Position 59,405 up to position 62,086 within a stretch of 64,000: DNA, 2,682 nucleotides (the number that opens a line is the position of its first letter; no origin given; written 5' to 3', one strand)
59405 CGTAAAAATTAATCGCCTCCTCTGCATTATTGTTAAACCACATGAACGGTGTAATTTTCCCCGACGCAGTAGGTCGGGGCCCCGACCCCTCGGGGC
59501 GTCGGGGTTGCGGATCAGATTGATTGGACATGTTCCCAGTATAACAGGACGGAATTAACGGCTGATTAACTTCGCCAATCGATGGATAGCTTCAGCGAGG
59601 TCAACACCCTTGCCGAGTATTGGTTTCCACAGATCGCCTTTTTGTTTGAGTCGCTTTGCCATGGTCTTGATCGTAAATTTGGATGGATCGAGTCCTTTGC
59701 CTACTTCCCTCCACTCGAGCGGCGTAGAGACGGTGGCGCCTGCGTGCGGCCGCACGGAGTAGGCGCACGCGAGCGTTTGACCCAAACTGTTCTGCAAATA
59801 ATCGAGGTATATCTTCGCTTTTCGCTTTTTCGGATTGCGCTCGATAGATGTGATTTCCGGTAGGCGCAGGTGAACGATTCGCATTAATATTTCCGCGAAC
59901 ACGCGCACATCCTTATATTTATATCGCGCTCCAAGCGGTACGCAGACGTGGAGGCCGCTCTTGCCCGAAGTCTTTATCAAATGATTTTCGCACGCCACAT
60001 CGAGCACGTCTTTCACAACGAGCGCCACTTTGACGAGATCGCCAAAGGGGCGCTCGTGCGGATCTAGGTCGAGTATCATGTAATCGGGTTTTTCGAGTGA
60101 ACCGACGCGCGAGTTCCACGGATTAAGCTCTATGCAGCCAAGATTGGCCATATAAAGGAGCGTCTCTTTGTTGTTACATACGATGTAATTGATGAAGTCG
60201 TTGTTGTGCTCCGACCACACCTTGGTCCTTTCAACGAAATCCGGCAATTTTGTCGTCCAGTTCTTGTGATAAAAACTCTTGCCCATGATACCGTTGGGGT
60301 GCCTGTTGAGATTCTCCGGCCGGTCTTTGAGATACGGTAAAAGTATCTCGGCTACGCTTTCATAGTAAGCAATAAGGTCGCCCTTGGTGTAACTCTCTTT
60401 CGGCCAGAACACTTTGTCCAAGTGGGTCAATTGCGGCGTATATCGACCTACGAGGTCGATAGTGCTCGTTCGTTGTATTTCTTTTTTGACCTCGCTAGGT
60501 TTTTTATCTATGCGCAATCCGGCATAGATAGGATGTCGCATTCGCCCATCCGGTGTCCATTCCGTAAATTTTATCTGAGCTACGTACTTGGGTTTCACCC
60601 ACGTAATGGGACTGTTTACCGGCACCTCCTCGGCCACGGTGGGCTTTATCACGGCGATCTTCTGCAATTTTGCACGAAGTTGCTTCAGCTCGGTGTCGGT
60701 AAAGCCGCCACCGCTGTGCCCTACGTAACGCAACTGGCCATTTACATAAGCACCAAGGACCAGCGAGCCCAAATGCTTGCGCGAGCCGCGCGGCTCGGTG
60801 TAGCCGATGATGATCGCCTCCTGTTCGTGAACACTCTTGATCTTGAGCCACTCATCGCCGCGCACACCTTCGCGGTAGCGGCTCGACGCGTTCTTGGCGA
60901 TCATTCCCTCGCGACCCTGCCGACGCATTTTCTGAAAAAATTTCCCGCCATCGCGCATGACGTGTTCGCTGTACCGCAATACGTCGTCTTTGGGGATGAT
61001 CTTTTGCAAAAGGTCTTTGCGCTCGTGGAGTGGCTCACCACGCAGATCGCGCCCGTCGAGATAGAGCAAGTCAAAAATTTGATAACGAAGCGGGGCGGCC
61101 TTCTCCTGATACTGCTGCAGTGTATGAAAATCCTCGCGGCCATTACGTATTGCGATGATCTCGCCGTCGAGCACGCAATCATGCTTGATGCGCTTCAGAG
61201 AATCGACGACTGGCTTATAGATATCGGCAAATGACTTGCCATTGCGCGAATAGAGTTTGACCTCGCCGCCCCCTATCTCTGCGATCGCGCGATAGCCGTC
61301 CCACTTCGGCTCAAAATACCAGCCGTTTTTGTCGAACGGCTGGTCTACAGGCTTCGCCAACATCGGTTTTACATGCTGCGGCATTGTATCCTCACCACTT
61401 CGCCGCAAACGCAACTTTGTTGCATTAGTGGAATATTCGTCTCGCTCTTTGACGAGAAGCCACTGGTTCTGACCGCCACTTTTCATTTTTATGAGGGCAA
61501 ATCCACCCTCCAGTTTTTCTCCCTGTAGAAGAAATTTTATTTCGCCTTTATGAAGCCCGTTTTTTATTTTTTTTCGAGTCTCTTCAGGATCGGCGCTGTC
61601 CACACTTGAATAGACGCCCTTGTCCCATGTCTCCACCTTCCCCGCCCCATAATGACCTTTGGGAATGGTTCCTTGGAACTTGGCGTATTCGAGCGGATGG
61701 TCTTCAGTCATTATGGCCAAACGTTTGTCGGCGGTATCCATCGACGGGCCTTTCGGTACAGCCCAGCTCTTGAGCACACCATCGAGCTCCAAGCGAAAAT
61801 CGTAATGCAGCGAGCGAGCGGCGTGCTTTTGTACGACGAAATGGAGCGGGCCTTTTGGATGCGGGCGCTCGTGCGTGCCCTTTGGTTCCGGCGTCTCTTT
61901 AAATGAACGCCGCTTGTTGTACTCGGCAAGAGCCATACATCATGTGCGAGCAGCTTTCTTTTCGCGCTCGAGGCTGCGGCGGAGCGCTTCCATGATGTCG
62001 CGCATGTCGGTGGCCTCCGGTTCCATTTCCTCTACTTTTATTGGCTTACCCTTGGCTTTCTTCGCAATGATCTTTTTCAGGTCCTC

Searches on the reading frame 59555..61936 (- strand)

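Call 82: search_protein_families(library=pfam, proteins=[window:59555-61936:-], max_evalue=0.00001)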
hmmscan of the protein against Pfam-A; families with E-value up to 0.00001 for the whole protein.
window:59555-61936:- (793 aa): 4 families
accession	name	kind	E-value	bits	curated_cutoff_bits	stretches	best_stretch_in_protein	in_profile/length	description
PF21686.3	LigD_Prim-Pol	-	2.6e-85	286.5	27.4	1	517-770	1-254/254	LigD, primase-polymerase domain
PF13298.12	LigD_N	-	2.6e-42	143.8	31.1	1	36-150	1-107/107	DNA Ligase D 3'-phosphoesterase domain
PF01068.26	DNA_ligase_A_M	-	1.6e-35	123.1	26.2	1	191-367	1-204/204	ATP dependent DNA ligase domain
PF04679.21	DNA_ligase_A_C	-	1.7e-27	96.1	27.5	1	386-478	2-94/94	ATP dependent DNA ligase C terminal region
